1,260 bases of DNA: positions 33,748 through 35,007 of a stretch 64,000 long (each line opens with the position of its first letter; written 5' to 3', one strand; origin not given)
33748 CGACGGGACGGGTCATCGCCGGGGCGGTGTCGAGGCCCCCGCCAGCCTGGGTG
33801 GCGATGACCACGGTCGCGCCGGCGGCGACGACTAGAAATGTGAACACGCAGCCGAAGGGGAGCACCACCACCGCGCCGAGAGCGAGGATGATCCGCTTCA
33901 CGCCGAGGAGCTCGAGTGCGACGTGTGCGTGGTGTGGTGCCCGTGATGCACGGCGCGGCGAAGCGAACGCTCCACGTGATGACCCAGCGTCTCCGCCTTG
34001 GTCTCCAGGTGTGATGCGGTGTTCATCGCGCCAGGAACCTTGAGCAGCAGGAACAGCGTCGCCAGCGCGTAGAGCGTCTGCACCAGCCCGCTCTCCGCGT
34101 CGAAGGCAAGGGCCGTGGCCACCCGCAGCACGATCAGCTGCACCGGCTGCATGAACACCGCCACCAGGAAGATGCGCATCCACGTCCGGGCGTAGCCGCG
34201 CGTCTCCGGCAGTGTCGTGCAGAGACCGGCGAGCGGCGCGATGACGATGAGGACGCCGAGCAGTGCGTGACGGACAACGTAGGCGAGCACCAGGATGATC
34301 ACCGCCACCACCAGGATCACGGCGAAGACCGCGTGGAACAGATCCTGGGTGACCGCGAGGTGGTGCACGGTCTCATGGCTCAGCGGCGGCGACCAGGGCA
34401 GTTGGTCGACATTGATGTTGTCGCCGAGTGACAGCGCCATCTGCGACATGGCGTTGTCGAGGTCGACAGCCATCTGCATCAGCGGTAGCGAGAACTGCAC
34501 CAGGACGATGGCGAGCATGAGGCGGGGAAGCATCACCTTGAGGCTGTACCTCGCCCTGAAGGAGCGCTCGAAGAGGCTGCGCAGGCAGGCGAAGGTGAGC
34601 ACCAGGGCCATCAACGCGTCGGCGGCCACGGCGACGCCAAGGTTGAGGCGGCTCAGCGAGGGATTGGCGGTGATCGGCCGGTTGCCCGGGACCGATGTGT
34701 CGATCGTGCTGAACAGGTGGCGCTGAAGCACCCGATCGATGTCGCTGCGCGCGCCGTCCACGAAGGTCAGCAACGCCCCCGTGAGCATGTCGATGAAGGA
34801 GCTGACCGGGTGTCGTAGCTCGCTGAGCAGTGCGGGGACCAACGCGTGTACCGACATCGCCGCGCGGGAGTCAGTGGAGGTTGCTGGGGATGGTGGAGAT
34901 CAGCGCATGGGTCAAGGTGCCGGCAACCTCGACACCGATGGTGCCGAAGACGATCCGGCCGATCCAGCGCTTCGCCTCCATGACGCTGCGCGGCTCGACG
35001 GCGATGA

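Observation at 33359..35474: ATPase-less VirB2-like / VirB6-like / M23 hydrolase cassette, translationally coupled, in a core-gene context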

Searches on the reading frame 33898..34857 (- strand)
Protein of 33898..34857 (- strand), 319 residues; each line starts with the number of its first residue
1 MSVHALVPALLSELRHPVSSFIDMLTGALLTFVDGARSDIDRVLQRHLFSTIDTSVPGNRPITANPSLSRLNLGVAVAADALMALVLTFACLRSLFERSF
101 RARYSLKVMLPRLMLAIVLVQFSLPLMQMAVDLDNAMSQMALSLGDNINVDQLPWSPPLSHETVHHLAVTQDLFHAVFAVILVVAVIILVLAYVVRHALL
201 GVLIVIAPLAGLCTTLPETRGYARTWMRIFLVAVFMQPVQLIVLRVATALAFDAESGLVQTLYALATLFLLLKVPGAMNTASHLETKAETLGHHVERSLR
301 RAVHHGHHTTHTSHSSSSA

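Call 4: search_protein_families(library=pfam, proteins=[window:33898-34857:-], max_evalue=1)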
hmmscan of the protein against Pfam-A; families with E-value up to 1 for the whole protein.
window:33898-34857:- (319 aa): 4 families
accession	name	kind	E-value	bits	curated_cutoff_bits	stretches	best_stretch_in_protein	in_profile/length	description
PF19597.4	TrbL_4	-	2.3e-08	34.2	27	1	110-277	90-243/276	Conjugal transfer protein TrbL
PF08395.17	7tm_7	-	0.0046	16.8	26.6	1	161-272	57-164/370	7tm Chemosensory receptor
PF04610.19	TrbL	-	0.22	11.7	25.9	1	168-269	97-202/215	TrbL/VirB6 plasmid conjugal transfer protein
PF12420.13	DUF3671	-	0.39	10.6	34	1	96-194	151-208/223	Fam-L, Fam-M like protein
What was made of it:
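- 33898..34857 (-): TrbL/VirB6-family polytopic membrane protein, 319 aa, about six TM helices, with a His/Arg-rich cytoplasmic tail. Pfam TrbL_4 E=2.3e-8, above the cut-off (call 4).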

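Call 7: find_homologous_proteins(query=window:33898-34857:-, max_evalue=0.001)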
Query window:33898-34857:- (319 aa): 201 proteins with E <= 0.001 among 8000 candidates; the best 120 are listed.
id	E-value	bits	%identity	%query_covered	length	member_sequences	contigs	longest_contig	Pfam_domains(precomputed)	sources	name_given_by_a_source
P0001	4.6e-195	664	99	100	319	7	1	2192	PF19590.5,PF19597.5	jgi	jgi:hypothetical protein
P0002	1.1e-161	555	81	95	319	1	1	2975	PF19590.5,PF19597.5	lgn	-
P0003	5.2e-153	527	75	100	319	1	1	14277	PF19590.5,PF19597.5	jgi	jgi:hypothetical protein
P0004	1.2e-143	496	74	99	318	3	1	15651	PF19590.5,PF19597.5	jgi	-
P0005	8.9e-141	486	72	98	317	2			PF19590.5,PF19597.5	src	-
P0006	7.8e-136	470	71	96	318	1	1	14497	PF19590.5,PF19597.5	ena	-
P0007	1.9e-134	466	70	96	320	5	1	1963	PF19590.5,PF19597.5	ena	-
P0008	1.5e-133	463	70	97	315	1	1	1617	PF19590.5,PF19597.5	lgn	-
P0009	3.5e-132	458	71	97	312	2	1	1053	PF19590.5,PF19597.5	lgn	-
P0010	1.3e-127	443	66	99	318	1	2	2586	PF19590.5,PF19597.5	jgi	-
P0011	1.3e-126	440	68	98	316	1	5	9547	PF19590.5,PF19597.5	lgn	-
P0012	6.0e-124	431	67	97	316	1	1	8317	PF19590.5,PF19597.5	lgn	-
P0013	2.7e-123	429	65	97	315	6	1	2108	PF19590.5,PF19597.5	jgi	jgi:hypothetical protein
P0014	2.2e-120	419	67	92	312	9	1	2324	PF19590.5,PF19597.5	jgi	jgi:hypothetical protein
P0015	2.6e-120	419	68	92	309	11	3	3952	PF19590.5,PF19597.5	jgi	jgi:hypothetical protein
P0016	1.5e-119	417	63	97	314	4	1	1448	PF19590.5,PF19597.5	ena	-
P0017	1.6e-119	417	64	97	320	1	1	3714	PF19590.5,PF19597.5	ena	-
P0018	2.5e-119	416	64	96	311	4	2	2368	PF19590.5,PF19597.5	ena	-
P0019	2.6e-119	416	64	97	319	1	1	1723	PF19590.5,PF19597.5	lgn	-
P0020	3.3e-119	416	67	94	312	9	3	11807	PF19590.5,PF19597.5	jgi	jgi:hypothetical protein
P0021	6.1e-119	415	64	97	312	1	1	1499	PF19590.5,PF19597.5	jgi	jgi:hypothetical protein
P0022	1.6e-118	413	64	97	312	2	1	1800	PF19590.5,PF19597.5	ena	-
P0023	3.1e-118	412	63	97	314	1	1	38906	PF19590.5,PF19597.5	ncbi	-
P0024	4.2e-118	412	65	96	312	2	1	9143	PF19590.5,PF19597.5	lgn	-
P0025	5.3e-118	412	67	94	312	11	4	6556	PF19590.5,PF19597.5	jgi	jgi:hypothetical protein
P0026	8.2e-118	411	67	94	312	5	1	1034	PF19590.5,PF19597.5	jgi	jgi:hypothetical protein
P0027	8.8e-118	411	64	92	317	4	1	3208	PF19590.5,PF19597.5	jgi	-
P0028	1.6e-117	410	63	98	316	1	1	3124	PF19590.5,PF19597.5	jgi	jgi:hypothetical protein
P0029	2.0e-117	410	65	96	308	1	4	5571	PF19590.5,PF19597.5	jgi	jgi:Conjugal transfer protein TrbL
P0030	2.2e-117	410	61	99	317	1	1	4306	PF19590.5,PF19597.5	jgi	jgi:hypothetical protein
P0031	3.4e-117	409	62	99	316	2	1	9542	PF19590.5,PF19597.5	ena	-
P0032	3.4e-117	409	65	98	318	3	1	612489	PF19590.5,PF19597.5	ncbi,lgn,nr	ncbi:MAG TPA: conjugal transfer protein TrbL family protein [Candidatus Dormibacteraeota bacterium]|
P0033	6.9e-117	408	65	97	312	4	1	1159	PF19590.5,PF19597.5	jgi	jgi:hypothetical protein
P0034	9.2e-117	408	64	95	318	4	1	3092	PF19590.5,PF19597.5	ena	-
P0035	9.3e-117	408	63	93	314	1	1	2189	PF19590.5,PF19597.5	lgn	-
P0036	3.6e-116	406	62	95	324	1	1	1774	PF19590.5,PF19597.5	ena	-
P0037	1.2e-115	404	65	94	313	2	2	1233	PF19590.5,PF19597.5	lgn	-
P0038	1.4e-115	404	62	95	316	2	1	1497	PF19590.5,PF19597.5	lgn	-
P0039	1.9e-115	403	63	97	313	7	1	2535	PF19590.5,PF19597.5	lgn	-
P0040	5.2e-115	402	61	95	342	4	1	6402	PF19590.5,PF19597.5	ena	-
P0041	9.9e-115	401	60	99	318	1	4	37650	PF19590.5,PF19597.5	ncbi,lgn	-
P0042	1.1e-114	401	64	96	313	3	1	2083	PF19590.5,PF19597.5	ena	-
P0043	1.7e-114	400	63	96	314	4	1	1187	PF19590.5,PF19597.5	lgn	-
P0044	2.0e-114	400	61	97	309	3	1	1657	PF19590.5,PF19597.5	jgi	jgi:hypothetical protein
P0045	2.3e-114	400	62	99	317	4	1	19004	PF19590.5,PF19597.5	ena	-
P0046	2.7e-114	399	64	95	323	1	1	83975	PF19590.5,PF19597.5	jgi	jgi:hypothetical protein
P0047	3.1e-114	399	61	97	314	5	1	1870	PF19590.5,PF19597.5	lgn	-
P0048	5.5e-114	398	64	96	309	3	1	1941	PF19590.5,PF19597.5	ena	-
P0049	6.0e-114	398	63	93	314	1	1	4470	PF19590.5,PF19597.5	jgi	jgi:hypothetical protein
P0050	1.3e-113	397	63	93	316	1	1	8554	PF04610.20,PF19590.5,PF19597.5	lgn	-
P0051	1.5e-113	397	63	95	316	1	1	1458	PF19590.5,PF19597.5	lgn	-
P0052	2.3e-113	396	61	97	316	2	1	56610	PF19590.5,PF19597.5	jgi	-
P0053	2.8e-113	396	63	95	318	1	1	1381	PF19590.5,PF19597.5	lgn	-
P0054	8.6e-113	395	63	95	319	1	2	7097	PF19590.5,PF19597.5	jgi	-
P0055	1.1e-112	394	60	100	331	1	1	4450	PF19590.5,PF19597.5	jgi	jgi:hypothetical protein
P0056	1.2e-112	394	62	95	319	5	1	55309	PF19590.5,PF19597.5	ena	-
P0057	3.4e-112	393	62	93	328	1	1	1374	PF19590.5,PF19597.5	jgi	-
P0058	4.7e-112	392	62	96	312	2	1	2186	PF19590.5,PF19597.5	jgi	jgi:hypothetical protein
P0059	9.6e-112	391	62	96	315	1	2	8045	PF19590.5,PF19597.5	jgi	jgi:hypothetical protein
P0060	1.3e-111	391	63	97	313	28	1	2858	PF19590.5,PF19597.5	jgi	jgi:hypothetical protein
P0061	1.5e-111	390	61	93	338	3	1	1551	PF19590.5,PF19597.5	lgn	-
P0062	2.5e-111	390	58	95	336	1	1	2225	PF04610.20,PF19590.5,PF19597.5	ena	-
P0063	2.7e-111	390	62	96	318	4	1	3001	PF19590.5,PF19597.5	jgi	jgi:hypothetical protein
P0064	3.3e-111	389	61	97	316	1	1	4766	PF04610.20,PF19590.5,PF19597.5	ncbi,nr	ncbi:MAG TPA: conjugal transfer protein TrbL family protein, partial [Candidatus Dormibacteraeota ba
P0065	3.8e-111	389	61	93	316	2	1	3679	PF19590.5,PF19597.5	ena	-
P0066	5.5e-111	389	63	91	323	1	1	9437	PF19590.5,PF19597.5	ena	-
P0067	4.9e-110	385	59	100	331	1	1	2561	PF19590.5,PF19597.5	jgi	-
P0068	2.4e-109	383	61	93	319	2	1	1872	PF19590.5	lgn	-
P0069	1.6e-108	380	62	95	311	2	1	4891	PF19590.5,PF19597.5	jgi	jgi:hypothetical protein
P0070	1.6e-108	380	59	98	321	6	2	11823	PF19590.5,PF19597.5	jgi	jgi:hypothetical protein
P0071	4.3e-107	376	60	94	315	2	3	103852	PF19590.5,PF19597.5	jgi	-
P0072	7.2e-107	375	58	98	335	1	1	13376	PF19590.5,PF19597.5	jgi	jgi:TrbL/VirB6 plasmid conjugal transfer protein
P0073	9.3e-107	375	59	93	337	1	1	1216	PF19590.5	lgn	-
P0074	1.1e-106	375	62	95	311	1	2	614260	PF19590.5,PF19597.5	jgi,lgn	jgi:hypothetical protein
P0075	1.7e-106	374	61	95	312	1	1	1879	PF19590.5,PF19597.5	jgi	jgi:hypothetical protein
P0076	2.2e-106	374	60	99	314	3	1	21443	PF19590.5,PF19597.5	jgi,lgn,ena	-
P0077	1.1e-105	371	66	84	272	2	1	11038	PF19590.5,PF19597.5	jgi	jgi:hypothetical protein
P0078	8.4e-105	368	60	93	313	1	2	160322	PF19590.5,PF19597.5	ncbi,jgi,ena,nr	ncbi:MAG TPA: conjugal transfer protein TrbL family protein [Candidatus Angelobacter sp.]|jgi:hypoth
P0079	2.1e-104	367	60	93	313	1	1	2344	PF19590.5,PF19597.5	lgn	-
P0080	2.2e-104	367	56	97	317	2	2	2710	PF19590.5,PF19597.5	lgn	-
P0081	1.7e-103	364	57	93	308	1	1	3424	PF19590.5,PF19597.5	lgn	-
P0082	6.3e-102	359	56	95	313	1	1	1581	PF04610.20,PF19597.5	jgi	jgi:hypothetical protein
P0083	8.6e-102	358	61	88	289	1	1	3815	PF19590.5,PF19597.5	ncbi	ncbi:MAG: conjugal transfer protein TrbL family protein, partial [Candidatus Dormibacteria bacterium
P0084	2.8e-101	357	56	95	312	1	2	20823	PF19597.5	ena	-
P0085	3.3e-101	356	56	95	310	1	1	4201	PF19597.5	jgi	jgi:hypothetical protein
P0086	1.3e-100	355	58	92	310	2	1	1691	PF19590.5,PF19597.5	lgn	-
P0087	6.5e-100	352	56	96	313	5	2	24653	PF19597.5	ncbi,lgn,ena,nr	ncbi:MAG: hypothetical protein E6J45_03895 [Chloroflexi bacterium]|nr:MAG: hypothetical protein E6J4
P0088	1.2e-99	351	56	96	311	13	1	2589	PF19597.5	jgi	jgi:hypothetical protein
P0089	1.2e-98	348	56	93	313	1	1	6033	PF19590.5,PF19597.5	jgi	jgi:hypothetical protein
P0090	2.0e-97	344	58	93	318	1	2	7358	PF19590.5,PF19597.5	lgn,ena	-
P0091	2.9e-97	344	56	97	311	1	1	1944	PF19590.5,PF19597.5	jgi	jgi:hypothetical protein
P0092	3.3e-97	343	55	96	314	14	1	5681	PF19590.5,PF19597.5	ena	-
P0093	1.9e-96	341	56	94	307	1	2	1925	PF19597.5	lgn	-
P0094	2.2e-96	341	58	93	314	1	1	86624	PF19590.5,PF19597.5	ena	-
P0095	2.6e-96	340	55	90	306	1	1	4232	PF19590.5,PF19597.5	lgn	-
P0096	9.5e-96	339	56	93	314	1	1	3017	PF19590.5,PF19597.5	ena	-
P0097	1.5e-95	338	57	92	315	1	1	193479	PF19590.5,PF19597.5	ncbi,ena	-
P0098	3.4e-95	337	55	93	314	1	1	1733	PF19590.5,PF19597.5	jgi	jgi:hypothetical protein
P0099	4.0e-95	337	57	92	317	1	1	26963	PF19590.5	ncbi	-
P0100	4.9e-95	336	56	93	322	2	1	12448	PF19590.5,PF19597.5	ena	-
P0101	6.4e-95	336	54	96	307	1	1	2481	PF19597.5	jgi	jgi:hypothetical protein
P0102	7.4e-95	336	56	94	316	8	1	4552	PF19590.5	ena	-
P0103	1.0e-94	335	56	93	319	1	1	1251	PF19590.5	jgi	jgi:hypothetical protein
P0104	1.0e-94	335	56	93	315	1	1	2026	PF19590.5,PF19597.5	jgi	jgi:hypothetical protein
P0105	1.6e-94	335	57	94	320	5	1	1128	PF19590.5,PF19597.5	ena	-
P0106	1.8e-94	334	56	97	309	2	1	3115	PF19590.5,PF19597.5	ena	-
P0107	1.9e-94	334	57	93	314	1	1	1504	PF19590.5,PF19597.5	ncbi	-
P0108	2.3e-94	334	59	86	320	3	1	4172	PF19590.5,PF19597.5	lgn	-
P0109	3.0e-94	334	56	93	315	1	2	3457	PF19590.5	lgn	-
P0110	3.0e-94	334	57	92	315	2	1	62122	PF19590.5,PF19597.5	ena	-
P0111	3.9e-94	333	55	94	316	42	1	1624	PF19590.5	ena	-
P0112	5.0e-94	333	55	97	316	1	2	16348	PF19590.5,PF19597.5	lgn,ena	-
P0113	9.1e-94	332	56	92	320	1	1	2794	PF19590.5,PF19597.5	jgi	jgi:hypothetical protein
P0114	1.0e-93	332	55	95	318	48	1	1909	PF19590.5,PF19597.5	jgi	jgi:hypothetical protein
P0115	1.1e-93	332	55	92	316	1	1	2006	PF19590.5,PF19597.5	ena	-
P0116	1.5e-93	331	54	94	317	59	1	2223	PF19590.5,PF19597.5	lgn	-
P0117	1.7e-93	331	56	93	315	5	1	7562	PF19590.5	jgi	jgi:hypothetical protein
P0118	1.8e-93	331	54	94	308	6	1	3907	PF19597.5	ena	-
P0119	2.2e-93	331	57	92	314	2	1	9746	PF19590.5,PF19597.5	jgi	jgi:hypothetical protein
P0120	3.4e-93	330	56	93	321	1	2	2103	PF19590.5,PF19597.5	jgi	jgi:hypothetical protein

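Call 8: find_encoding_contigs(protein=P0032, flank=10000, max_places=2)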
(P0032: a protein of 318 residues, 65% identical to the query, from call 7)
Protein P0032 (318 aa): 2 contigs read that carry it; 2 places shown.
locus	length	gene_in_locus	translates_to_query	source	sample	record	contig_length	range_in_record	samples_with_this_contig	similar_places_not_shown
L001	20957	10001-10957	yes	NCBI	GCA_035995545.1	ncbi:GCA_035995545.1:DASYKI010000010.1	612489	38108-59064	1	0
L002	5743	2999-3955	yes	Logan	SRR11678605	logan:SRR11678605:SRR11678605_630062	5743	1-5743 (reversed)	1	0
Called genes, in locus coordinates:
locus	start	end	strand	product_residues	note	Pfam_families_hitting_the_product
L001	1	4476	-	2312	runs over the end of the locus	PF18911:PKD_4 (faint)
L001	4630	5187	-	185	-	PF00293:NUDIX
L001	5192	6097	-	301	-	PF04055:Radical_SAM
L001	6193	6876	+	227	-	PF00702:Hydrolase, PF12710:HAD, PF13419:HAD_2, PF13242:Hydrolase_like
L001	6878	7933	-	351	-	PF00586:AIRS, PF02769:AIRS_C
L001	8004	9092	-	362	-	PF01436:NHL (faint), PF08450:SGL (faint)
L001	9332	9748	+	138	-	-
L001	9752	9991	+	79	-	-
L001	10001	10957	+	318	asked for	PF19590:TrbL_3, PF19597:TrbL_4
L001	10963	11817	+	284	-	PF01551:Peptidase_M23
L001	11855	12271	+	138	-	PF00436:SSB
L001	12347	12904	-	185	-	PF01966:HD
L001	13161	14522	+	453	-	PF00289:Biotin_carb_N, PF02786:CPSase_L_D2, PF02222:ATP-grasp (faint), PF07478:Dala_Dala_lig_C, PF02785:Biotin_carb_C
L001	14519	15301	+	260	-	PF00378:ECH_1, PF16113:ECH_2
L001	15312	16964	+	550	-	PF01039:Carboxyl_trans, PF03255:ACCA (weak)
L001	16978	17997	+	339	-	-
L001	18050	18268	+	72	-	PF00364:Biotin_lipoyl, PF01597:GCV_H (weak), PF25917:BSH_RND, PF25973:BSH_CzcB (faint), PF25997:BSH_YhbJ (weak), PF25984:BSH_YknX (faint)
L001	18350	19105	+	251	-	PF06271:RDD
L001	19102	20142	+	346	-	PF28475:DUF8413, PF01944:SpoIIM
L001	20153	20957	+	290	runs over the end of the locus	PF02401:LYTB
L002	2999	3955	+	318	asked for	PF19590:TrbL_3, PF19597:TrbL_4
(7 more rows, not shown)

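Call 9: find_encoding_contigs(protein=P0078, flank=10000, max_places=2)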
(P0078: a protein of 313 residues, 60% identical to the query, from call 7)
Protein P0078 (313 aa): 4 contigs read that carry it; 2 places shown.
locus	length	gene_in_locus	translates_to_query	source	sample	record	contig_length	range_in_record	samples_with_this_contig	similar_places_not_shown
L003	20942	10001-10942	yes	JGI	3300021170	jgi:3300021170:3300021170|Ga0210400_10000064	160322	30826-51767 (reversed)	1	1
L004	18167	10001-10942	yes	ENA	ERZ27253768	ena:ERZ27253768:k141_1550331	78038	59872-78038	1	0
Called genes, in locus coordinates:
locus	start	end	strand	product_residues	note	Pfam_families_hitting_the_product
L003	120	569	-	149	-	-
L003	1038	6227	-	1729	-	PF13385:Laminin_G_3, PF02210:Laminin_G_2 (faint), PF13385:Laminin_G_3, PF20148:DUF6531, PF05593:RHS_repeat (weak), PF25023:TEN_YD-shell, PF05593:RHS_repeat (weak), PF25023:TEN_YD-shell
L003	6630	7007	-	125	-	PF01850:PIN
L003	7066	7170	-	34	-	PF09957:VapB_antitoxin (weak)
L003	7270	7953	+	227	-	PF00702:Hydrolase, PF12710:HAD, PF13419:HAD_2, PF13242:Hydrolase_like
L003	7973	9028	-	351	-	PF00586:AIRS, PF02769:AIRS_C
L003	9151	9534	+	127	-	-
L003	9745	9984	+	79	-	-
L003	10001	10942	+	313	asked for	PF19590:TrbL_3, PF19597:TrbL_4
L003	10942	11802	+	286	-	PF01551:Peptidase_M23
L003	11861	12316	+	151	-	PF00436:SSB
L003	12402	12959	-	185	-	PF01966:HD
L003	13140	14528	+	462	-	PF00289:Biotin_carb_N, PF02786:CPSase_L_D2, PF02222:ATP-grasp (weak), PF07478:Dala_Dala_lig_C, PF02785:Biotin_carb_C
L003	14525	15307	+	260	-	PF00378:ECH_1, PF16113:ECH_2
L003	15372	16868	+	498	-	PF01039:Carboxyl_trans, PF03255:ACCA (weak)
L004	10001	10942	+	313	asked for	PF19590:TrbL_3, PF19597:TrbL_4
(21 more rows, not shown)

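Call 14: find_related_loci(query=A1, collection=genome_contigs, flank=10000)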
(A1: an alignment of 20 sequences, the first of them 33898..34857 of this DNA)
Query A1 (319 aa) in genome_contigs; peptide patterns used: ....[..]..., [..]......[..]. (x = any residue, [..] = any of these).
100 stretches matched a pattern; 74 encode a relative of the query (tblastn E <= 1e-3); 74 distinct loci.
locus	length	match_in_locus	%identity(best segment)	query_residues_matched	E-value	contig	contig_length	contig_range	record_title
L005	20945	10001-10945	64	2-318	7e-127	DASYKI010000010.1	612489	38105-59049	MAG TPA_asm: Candidatus Dormiibacterota bacterium isolate SMAG_U4318 k141_1150090, whole genome shotgun sequence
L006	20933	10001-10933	63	1-313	4e-123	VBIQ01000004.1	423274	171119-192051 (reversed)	MAG: Chloroflexi bacterium isolate CF_134 14_0927_12_20cm_scaffold_0, whole genome shotgun sequence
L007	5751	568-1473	67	9-309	1e-118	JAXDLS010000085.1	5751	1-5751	MAG: Chloroflexota bacterium isolate BP_623 scaffold_2056288, whole genome shotgun sequence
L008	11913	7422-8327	67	9-309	6e-118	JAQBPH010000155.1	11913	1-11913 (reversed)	MAG: Chloroflexota bacterium isolate RYN_342 scaffold_2008658, whole genome shotgun sequence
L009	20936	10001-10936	65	9-319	1e-117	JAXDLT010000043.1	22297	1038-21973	MAG: Chloroflexota bacterium isolate BP_624 scaffold_5042875, whole genome shotgun sequence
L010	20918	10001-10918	66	9-313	3e-117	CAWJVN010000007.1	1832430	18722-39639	MAG: uncultured Chloroflexia bacterium isolate MFD04580.bin.1.38 genome assembly, contig: contig_5222, whole genome shot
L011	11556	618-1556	66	2-313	6e-117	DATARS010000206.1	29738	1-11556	MAG TPA_asm: Candidatus Dormiibacterota bacterium isolate SMAG_U5500 k141_2723136, whole genome shotgun sequence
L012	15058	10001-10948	63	3-316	2e-114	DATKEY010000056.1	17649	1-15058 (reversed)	MAG TPA_asm: Candidatus Dormiibacterota bacterium isolate SMAG_U14511 k141_1299660, whole genome shotgun sequence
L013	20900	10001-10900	60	1-300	1e-104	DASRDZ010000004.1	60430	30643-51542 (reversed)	MAG TPA_asm: Candidatus Dormiibacterota bacterium isolate SMAG_U9993 k141_335229, whole genome shotgun sequence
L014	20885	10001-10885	58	17-311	2e-104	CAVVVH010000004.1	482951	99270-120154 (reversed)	MAG: Candidatus Dormibacteraeota bacterium isolate MFD04580.bin.2.77 genome assembly, contig: contig_15891, whole genome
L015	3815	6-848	61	27-307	5e-105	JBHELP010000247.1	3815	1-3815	MAG: Candidatus Dormibacteria bacterium isolate S2_bin.19.orig S2_k141_442596, whole genome shotgun sequence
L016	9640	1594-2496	56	17-317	1e-104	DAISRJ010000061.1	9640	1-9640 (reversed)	MAG TPA_asm: Candidatus Dormiibacterota bacterium isolate CTOTU10828 NODE_639_length_9640_cov_6.900365, whole genome sho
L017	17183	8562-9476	56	7-311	3e-102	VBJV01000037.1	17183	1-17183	MAG: Chloroflexi bacterium isolate CF_165 14_1009_16_40cm_scaffold_33918, whole genome shotgun sequence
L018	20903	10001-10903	55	17-317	1e-101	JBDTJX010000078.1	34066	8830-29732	MAG: Candidatus Dormibacter sp. isolate cluster2_bin.63 k127_6143802, whole genome shotgun sequence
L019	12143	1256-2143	56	18-317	1e-101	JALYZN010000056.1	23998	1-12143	MAG: Candidatus Dormiibacterota bacterium isolate KAP bin66 SD1490-92_k127_1744116, whole genome shotgun sequence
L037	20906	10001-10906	50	7-308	2e-92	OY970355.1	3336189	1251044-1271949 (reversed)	MAG: Candidatus Dormibacteraeota bacterium isolate MFD10064.bin.c.1 genome assembly, chromosome: 1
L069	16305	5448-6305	47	16-303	3e-69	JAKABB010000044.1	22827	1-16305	MAG: bacterium isolate WH2.bin132 NODE_3756_length_22827_cov_2.852291, whole genome shotgun sequence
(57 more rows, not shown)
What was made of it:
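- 74 loci found with the TrbL profile, all Dormibacterota (call 14).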

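Call 20: search_protein_families(library=pfam, proteins=[L037:5683-6093:+, L037:6118-7980:+, L037:8060-8410:+, L037:8457-9464:-, L037:8646-9482:+, L037:9232-9642:+, L037:11436-11939:+, L037:3089-4276:+, L037:3993-4748:+, L037:4686-5429:-], max_evalue=0.01)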
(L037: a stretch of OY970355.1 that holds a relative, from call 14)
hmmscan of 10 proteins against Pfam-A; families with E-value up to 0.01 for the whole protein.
L037:5683-6093:+ (136 aa): 0 families

L037:6118-7980:+ (620 aa): 10 families
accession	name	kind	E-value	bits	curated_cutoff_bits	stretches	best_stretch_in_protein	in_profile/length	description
PF00009.33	GTP_EFTU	-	1.2e-53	181.9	26.5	1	14-206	2-188/188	Elongation factor Tu GTP binding domain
PF21018.2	BipA_C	-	4.9e-40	136.1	23.8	1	496-603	2-109/110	TypA/BipA C-terminal domain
PF00679.30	EFG_C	-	1.8e-16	60.4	27.9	1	408-486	3-81/89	Elongation factor G C-terminus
PF22042.2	EF-G_D2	-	2.2e-10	40.9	27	1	215-299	2-82/84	Elongation factor G domain 2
PF03144.31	GTP_EFTU_D2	-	8.4e-09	36.2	30.3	1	229-299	1-73/73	Elongation factor Tu domain 2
PF01926.29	MMR_HSR1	-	4.8e-06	27.1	21.9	1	18-139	2-113/113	50S ribosome-binding GTPase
PF00735.24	Septin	-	9.8e-05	22.2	26.2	1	18-91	7-75/280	Septin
PF03193.22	RsgA_GTPase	-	0.0011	19.2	30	0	121-187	41-101/174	RsgA GTPase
PF14492.12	EFG_III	-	0.0025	18.3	27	0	338-393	17-73/75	Elongation Factor G, domain III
PF02421.24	FeoB_N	-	0.0056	16.6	27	0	62-187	31-153/156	Ferrous iron transport protein B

L037:8060-8410:+ (116 aa): 0 families

L037:8457-9464:- (335 aa): 1 family
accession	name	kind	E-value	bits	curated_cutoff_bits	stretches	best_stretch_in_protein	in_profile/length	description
PF00291.31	PALP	-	1.1e-43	150.1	35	1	12-320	4-293/295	Pyridoxal-phosphate dependent enzyme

L037:8646-9482:+ (278 aa): 0 families

L037:9232-9642:+ (136 aa): 0 families

L037:11436-11939:+ (167 aa): 0 families

L037:3089-4276:+ (395 aa): 0 families

L037:3993-4748:+ (251 aa): 0 families

L037:4686-5429:- (247 aa): 0 families
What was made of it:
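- Tried and rejected: It is BipA/TypA (call 20).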
